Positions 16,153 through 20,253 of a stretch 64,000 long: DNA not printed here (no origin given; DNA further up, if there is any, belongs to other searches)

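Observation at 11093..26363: ABC-exporter-dependent glycopolymer locus built on a complete GDP-heptose / 6-deoxyheptose branch, with almost no conventional assembly enzymes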

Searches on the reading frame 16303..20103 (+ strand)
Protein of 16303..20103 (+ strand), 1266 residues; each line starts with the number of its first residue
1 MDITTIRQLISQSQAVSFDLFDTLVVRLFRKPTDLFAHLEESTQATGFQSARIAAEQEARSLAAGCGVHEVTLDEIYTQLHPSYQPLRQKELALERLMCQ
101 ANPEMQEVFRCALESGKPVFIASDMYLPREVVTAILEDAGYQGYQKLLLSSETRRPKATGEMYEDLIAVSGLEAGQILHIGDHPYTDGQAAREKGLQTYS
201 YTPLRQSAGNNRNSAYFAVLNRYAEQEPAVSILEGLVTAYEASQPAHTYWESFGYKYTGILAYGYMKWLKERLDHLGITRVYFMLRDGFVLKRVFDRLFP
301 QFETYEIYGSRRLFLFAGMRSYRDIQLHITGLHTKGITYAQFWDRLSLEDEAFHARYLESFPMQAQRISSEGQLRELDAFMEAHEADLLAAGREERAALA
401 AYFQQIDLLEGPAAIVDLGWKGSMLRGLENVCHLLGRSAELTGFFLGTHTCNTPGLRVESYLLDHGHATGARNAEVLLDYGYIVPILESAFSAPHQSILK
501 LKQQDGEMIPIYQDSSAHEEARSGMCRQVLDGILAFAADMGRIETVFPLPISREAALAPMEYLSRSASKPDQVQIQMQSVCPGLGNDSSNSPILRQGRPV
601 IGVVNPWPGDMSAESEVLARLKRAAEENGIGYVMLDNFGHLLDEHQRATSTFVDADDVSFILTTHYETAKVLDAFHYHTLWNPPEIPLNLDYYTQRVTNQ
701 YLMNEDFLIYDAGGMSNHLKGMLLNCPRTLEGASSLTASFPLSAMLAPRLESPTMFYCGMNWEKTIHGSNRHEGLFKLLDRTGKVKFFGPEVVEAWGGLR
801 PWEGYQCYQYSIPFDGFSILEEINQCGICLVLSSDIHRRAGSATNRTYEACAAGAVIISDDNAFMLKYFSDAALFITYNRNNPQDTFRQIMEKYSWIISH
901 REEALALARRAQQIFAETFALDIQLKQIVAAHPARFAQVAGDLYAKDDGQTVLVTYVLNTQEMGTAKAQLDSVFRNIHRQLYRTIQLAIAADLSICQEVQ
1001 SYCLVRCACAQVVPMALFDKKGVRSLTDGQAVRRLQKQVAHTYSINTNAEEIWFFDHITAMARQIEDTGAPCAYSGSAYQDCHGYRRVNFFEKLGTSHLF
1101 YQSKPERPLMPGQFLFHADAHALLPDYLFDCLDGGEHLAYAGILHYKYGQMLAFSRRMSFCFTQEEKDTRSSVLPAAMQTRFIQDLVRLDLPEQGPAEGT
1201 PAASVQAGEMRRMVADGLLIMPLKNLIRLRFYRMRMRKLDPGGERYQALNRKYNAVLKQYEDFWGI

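Call 4: search_protein_families(library=pfam, proteins=[window:16303-20103:+], max_evalue=0.01)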
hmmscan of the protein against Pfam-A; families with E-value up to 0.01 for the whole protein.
window:16303-20103:+ (1266 aa): 4 families
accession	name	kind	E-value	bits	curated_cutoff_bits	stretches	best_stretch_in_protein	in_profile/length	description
PF13524.12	Glyco_trans_1_2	-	5.8e-09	36.5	25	1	782-923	12-137/144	Glycosyl transferase-like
PF00702.32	Hydrolase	-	1.7e-06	29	26.4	1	15-193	3-189/191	haloacid dehalogenase-like hydrolase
PF13242.12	Hydrolase_like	-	0.00089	19.6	22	1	157-199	4-46/75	HAD-hyrolase-like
PF13419.12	HAD_2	-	0.0023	18.5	23.8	1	97-198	76-175/178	Haloacid dehalogenase-like hydrolase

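Call 6: search_protein_families(library=ncbifam, proteins=[window:16303-20103:+], max_evalue=0.001)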
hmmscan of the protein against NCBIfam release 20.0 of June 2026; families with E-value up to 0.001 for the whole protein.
window:16303-20103:+ (1266 aa): 0 families

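Call 11: find_homologous_proteins(query=window:16303-20103:+)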
Query window:16303-20103:+ (1266 aa): 103 proteins with E <= 0.001 among 8000 candidates.
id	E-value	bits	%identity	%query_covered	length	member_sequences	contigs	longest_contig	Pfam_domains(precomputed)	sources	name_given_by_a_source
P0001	0.0e+0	2901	99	100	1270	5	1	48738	PF00702.33,PF13524.13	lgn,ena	-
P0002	0.0e+0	2085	69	100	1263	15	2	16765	PF13524.13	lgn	-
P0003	0.0e+0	2074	69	100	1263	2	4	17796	PF13524.13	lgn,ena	-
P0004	0.0e+0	1961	65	99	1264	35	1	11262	PF00702.33,PF13524.13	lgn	-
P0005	0.0e+0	1854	63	100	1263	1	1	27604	PF13524.13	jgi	-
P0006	0.0e+0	1833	61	100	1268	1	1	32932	PF13419.13,PF00702.33,PF13524.13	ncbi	-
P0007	0.0e+0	1823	61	100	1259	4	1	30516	PF13524.13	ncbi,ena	-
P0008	0.0e+0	1745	58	100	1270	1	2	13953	PF00702.33,PF13524.13,PF13242.13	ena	-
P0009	0.0e+0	1744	59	100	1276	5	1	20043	PF00702.33,PF13524.13,PF13242.13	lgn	-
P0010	0.0e+0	1720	58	100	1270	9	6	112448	PF00702.33,PF13524.13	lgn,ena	-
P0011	0.0e+0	1696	62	90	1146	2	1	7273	PF13524.13,PF13242.13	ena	-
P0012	0.0e+0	1686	57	100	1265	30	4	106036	PF00702.33,PF13524.13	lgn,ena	-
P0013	0.0e+0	1621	55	100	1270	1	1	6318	PF13419.13,PF00702.33,PF13524.13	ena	-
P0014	0.0e+0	1619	56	100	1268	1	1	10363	PF00702.33,PF13524.13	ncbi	-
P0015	0.0e+0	1597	54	100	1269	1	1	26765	PF13524.13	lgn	-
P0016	0.0e+0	1591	54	100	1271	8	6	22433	PF00702.33,PF13524.13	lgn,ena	-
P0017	0.0e+0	1548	53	100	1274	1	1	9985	PF13419.13,PF00702.33,PF13524.13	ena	-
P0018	0.0e+0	1463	51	99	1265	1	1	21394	PF13419.13,PF00702.33,PF13524.13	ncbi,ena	-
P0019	0.0e+0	1400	49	100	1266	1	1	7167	PF13419.13,PF00702.33,PF13524.13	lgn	-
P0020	0.0e+0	1397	49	100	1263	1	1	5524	PF00702.33,PF13524.13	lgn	-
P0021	0.0e+0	1389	49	100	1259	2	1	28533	PF00702.33,PF13524.13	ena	-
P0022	0.0e+0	1379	49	99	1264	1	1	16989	PF13419.13,PF00702.33,PF13524.13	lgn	-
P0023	0.0e+0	1378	49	100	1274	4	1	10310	PF00702.33,PF13524.13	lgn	-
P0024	0.0e+0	1367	48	100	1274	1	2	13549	PF00702.33,PF13524.13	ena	-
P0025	0.0e+0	1366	49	98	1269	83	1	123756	PF00702.33,PF13524.13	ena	-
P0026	0.0e+0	1361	49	100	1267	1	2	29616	PF13524.13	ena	-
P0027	0.0e+0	1352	47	99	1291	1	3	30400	PF13524.13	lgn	-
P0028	0.0e+0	1341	46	100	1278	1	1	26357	PF13524.13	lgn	-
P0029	0.0e+0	1337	47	99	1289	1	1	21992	PF13524.13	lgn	-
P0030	0.0e+0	1334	47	100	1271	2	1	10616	PF13524.13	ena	-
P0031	0.0e+0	1310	47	99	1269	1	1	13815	PF13419.13,PF00702.33,PF13524.13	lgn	-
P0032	0.0e+0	1299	48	100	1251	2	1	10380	PF13524.13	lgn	-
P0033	0.0e+0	1297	46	99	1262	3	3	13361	PF13524.13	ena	-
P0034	0.0e+0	1293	48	94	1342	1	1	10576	PF00702.33,PF13524.13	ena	-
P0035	0.0e+0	1280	50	52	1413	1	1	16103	PF00702.33,PF13524.13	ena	-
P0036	0.0e+0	1263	46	100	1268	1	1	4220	PF00702.33,PF13524.13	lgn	-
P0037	0.0e+0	1254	45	97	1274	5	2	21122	PF13524.13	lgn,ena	-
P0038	0.0e+0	1228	46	93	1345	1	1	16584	PF13524.13,PF22674.3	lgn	-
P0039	0.0e+0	1164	41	99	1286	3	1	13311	PF00702.33,PF13524.13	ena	-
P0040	0.0e+0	1156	42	100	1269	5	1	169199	PF13419.13,PF00702.33,PF13524.13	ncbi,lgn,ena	-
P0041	0.0e+0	1111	52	73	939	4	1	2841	PF13419.13,PF00702.33,PF13524.13,PF13242.13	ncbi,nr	ncbi:MAG: HAD-IA family hydrolase, partial [Selenomonadaceae bacterium]|nr:HAD-IA family hydrolase [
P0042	2.4e-289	981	40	95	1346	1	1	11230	PF00702.33,PF13524.13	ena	-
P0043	6.3e-289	980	41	94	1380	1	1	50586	PF13524.13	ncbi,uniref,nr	ncbi:hypothetical protein EAH89_24590 [Roseomonas nepalensis]|uniref:Spore protein YkvP/CgeB glycosy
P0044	1.0e-277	942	40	95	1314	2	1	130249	PF13524.13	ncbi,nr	ncbi:hypothetical protein [Gluconacetobacter dulcium]|nr:hypothetical protein [Gluconacetobacter dul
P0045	6.1e-261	887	37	93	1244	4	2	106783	PF13524.13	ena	-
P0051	1.8e-31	127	27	39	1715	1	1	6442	PF00534.27,PF13524.13,PF13946.12,PF20706.4,PF13692.13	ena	-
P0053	1.8e-30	123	32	26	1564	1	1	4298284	PF00534.27,PF13524.13,PF20706.4,PF13692.13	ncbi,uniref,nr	ncbi:glycosyltransferase [Sphingomonas nostoxanthinifaciens]|uniref:glycosyltransferase n=1 Tax=Sphi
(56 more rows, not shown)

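Call 13: find_related_loci(query=A1, collection=genome_contigs, flank=10000)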
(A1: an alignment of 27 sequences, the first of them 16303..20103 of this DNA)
Query A1 (1266 aa) in genome_contigs; peptide patterns used: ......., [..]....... (x = any residue, [..] = any of these).
58 stretches matched a pattern; 28 encode a relative of the query (tblastn E <= 1e-3); 28 distinct loci.
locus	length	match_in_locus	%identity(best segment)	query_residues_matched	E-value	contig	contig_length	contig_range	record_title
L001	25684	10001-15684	61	6-1265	0e+0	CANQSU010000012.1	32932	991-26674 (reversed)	MAG: uncultured Oscillospiraceae bacterium isolate Lapin-026__bin114 genome assembly, contig: Lapin-026__NODE_1420_lengt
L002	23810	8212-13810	61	2-1266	0e+0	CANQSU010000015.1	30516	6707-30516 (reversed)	MAG: uncultured Oscillospiraceae bacterium isolate Lapin-026__bin114 genome assembly, contig: Lapin-026__NODE_1609_lengt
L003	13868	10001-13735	46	6-1260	0e+0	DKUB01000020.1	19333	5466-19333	MAG TPA_asm: Lachnoclostridium sp. UBA7215 UBA7215_contig_18529, whole genome shotgun sequence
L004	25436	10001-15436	42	1-1260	0e+0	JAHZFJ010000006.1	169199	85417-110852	MAG: Lachnospiraceae bacterium isolate HRGM_Genome_2905 HRGM_Genome_2905_6, whole genome shotgun sequence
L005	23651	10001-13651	40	2-1206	0e+0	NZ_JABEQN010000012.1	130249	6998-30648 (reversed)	Gluconacetobacter dulcium strain LMG 1728 contig00012, whole genome shotgun sequence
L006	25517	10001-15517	54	2-1266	0e+0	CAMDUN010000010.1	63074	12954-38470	MAG: uncultured Clostridia bacterium isolate SRR17382094_bin.40_metaWRAP_v1.3_MAG genome assembly, contig: ERZ10544646.2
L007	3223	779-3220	48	6-816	0e+0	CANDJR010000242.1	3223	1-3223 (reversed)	MAG TPA_asm: uncultured Eubacterium sp. isolate ERR6760115_bin.40_metawrap_v1.3_MAG genome assembly, contig: ERZ12802917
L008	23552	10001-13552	38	6-1198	0e+0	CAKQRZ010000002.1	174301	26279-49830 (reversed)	MAG: uncultured Alphaproteobacteria bacterium isolate REFINED_METABAT215_TOP10_CONTIGS_1500_ASSEMBLY_K77_MERGED__Hadza_M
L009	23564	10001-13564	41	6-1191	0e+0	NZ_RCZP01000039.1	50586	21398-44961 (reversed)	Roseomonas nepalensis strain S9.3B scaffold39.1, whole genome shotgun sequence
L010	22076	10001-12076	53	556-1253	0e+0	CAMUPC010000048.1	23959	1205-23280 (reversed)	MAG TPA_asm: uncultured Eubacterium sp. isolate SRR14038236_bin.36_metawrap_v1.3_MAG genome assembly, contig: NODE.3315_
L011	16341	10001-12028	54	558-1239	0e+0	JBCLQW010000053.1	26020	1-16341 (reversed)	Lachnospiraceae bacterium 47-T17 voucher GPTB0104 scaffold53, whole genome shotgun sequence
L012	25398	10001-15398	51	251-1237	0e+0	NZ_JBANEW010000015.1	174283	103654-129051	Lacrimispora sp. 38-1 contig00013, whole genome shotgun sequence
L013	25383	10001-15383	51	251-1232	0e+0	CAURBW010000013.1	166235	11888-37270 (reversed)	MAG TPA_asm: uncultured Clostridium sp. isolate ERR9968878_bin.17_MetaWRAP_v1.3_MAG genome assembly, contig: ERZ21616054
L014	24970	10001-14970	51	11-1232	0e+0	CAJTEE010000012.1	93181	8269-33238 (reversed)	Lachnospiraceae bacterium isolate C57_80_CC_BP genome assembly, contig: MGBC000176.12, whole genome shotgun sequence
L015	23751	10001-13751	53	6-1231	0e+0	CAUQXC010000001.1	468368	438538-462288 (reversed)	MAG TPA_asm: uncultured Lachnospiraceae bacterium isolate ERR9968823_bin.30_MetaWRAP_v1.3_MAG genome assembly, contig: E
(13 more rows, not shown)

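Call 29: search_solved_structures(query=A1, max_evalue=1)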
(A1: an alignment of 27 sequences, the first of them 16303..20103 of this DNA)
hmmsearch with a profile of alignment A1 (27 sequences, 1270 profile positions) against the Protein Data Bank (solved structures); distinct sequences matched with E-value up to 1: 23.
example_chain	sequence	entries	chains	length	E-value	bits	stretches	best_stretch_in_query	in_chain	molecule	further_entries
9h50_A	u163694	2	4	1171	1e-39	139.1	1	17-432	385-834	Bcs3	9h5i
8a0c_A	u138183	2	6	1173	1e-39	139.1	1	17-432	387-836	Bcs3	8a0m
7shg_A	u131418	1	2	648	1.1e-25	92.7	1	11-448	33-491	Ribofuranosyl transferase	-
2om6_A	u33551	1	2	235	8.2e-08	33.4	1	105-200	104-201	Probable phosphoserine phosphatase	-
9m7d_A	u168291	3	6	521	0.0041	17.9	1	69-205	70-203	Haloacid dehalogenase superfamily, subfamily IA, variant 3 with third motif having DD or E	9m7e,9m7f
9mhs_B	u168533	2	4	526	0.0041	17.9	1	69-205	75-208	Drimenol Synthase | Haloacid dehalogenase superfamily, subfamily IA, variant 3 with third motif having DD or E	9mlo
2hoq_A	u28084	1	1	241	0.058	14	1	134-208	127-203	Putative HAD-hydrolase PH1655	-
3k1z_A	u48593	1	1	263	0.062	14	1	132-200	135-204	Haloacid dehalogenase-like hydrolase domain-containing protein 3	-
3vay_A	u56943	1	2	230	0.08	13.6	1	165-206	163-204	HAD-superfamily hydrolase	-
4f72_A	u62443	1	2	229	0.097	13.3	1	144-200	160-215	Putative haloacid dehalogenase-like hydrolase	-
4dcc_A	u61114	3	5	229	0.098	13.3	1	144-200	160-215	Putative haloacid dehalogenase-like hydrolase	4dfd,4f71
6xez_B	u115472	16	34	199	0.17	12.5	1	55-125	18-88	Non-structural protein 8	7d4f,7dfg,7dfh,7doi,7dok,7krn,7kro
6yyt_B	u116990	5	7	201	0.17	12.5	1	55-125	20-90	nsp8 | Non-structural protein 8 | SARS-CoV-2 nsp8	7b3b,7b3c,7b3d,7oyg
6m5i_B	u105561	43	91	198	0.17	12.5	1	55-125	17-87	Non-structural protein 8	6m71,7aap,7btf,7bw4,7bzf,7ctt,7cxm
9blf_B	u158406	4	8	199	0.17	12.5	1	55-125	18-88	Non-structural protein 8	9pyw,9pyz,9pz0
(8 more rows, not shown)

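Call 55: find_encoding_contigs(protein=P0010, flank=10000, max_places=2)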
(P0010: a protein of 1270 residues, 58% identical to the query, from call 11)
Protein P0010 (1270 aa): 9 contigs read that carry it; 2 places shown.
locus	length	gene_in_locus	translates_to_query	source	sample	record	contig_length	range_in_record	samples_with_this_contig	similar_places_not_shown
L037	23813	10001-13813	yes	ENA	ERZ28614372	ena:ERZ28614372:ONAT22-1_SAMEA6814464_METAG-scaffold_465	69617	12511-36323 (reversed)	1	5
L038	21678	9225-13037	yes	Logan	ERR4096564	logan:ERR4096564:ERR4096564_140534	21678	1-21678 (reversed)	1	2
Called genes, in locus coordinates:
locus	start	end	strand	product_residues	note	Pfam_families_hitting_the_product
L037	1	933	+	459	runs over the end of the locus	PF13727:CoA_binding_3, PF02397:Bac_transf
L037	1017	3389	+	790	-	PF04932:Wzy_C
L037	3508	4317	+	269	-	PF00535:Glycos_transf_2, PF10111:Glyco_tranf_2_2 (faint), PF13641:Glyco_tranf_2_3, PF13632:Glyco_trans_2_3 (faint)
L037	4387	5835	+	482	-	PF01061:ABC2_membrane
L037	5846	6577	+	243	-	PF00005:ABC_tran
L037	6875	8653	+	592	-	-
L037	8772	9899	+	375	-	PF13383:Methyltransf_22, PF05050:Methyltransf_21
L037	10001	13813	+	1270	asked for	PF00702:Hydrolase (weak), PF13524:Glyco_trans_1_2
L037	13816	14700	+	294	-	PF01073:3Beta_HSD (weak), PF01370:Epimerase, PF04321:RmlD_sub_bind, PF16363:GDP_Man_Dehyd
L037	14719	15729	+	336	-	PF00288:GHMP_kinases_N, PF08544:GHMP_kinases_C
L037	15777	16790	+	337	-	PF01073:3Beta_HSD, PF01370:Epimerase, PF02719:Polysacc_synt_2, PF04321:RmlD_sub_bind (faint), PF16363:GDP_Man_Dehyd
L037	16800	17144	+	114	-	PF14667:Polysacc_synt_C, PF07883:Cupin_2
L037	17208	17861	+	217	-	PF13580:SIS_2, PF01380:SIS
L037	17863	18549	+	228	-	PF00483:NTP_transferase, PF12804:NTP_transf_3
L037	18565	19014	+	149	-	PF00702:Hydrolase (faint), PF08645:PNK3P, PF13242:Hydrolase_like (weak)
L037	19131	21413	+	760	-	-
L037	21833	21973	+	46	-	-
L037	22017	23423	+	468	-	PF03559:Hexose_dehydrat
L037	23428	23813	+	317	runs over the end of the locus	PF01408:GFO_IDH_MocA, PF22725:GFO_IDH_MocA_C3, PF02894:GFO_IDH_MocA_C (weak)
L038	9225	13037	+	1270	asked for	PF00702:Hydrolase (weak), PF13524:Glyco_trans_1_2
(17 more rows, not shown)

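Call 56: find_encoding_contigs(protein=P0025, flank=10000, max_places=2)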
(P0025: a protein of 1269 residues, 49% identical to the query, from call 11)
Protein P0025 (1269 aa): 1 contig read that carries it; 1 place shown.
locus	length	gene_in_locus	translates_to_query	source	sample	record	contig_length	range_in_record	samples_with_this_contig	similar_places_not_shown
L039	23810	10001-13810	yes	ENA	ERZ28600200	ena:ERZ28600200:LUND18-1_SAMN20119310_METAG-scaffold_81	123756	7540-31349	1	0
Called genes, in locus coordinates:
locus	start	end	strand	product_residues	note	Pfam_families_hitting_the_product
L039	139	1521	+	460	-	PF02397:Bac_transf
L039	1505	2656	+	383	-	PF00534:Glycos_transf_1 (faint), PF13692:Glyco_trans_1_4 (weak)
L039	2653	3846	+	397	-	PF13579:Glyco_trans_4_4 (faint), PF13439:Glyco_transf_4 (weak), PF00534:Glycos_transf_1, PF13692:Glyco_trans_1_4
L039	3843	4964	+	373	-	PF14897:EpsG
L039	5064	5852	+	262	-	PF01061:ABC2_membrane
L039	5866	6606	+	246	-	PF00005:ABC_tran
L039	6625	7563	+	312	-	PF01073:3Beta_HSD (faint), PF01370:Epimerase, PF02719:Polysacc_synt_2 (faint), PF04321:RmlD_sub_bind, PF16363:GDP_Man_Dehyd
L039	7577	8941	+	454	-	PF00483:NTP_transferase, PF01050:MannoseP_isomer (weak), PF07883:Cupin_2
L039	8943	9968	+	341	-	PF01370:Epimerase, PF04321:RmlD_sub_bind, PF16363:GDP_Man_Dehyd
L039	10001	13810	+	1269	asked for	PF00702:Hydrolase (weak), PF13524:Glyco_trans_1_2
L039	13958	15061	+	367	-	-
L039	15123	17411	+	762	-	-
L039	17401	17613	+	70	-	-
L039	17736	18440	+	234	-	-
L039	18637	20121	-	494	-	-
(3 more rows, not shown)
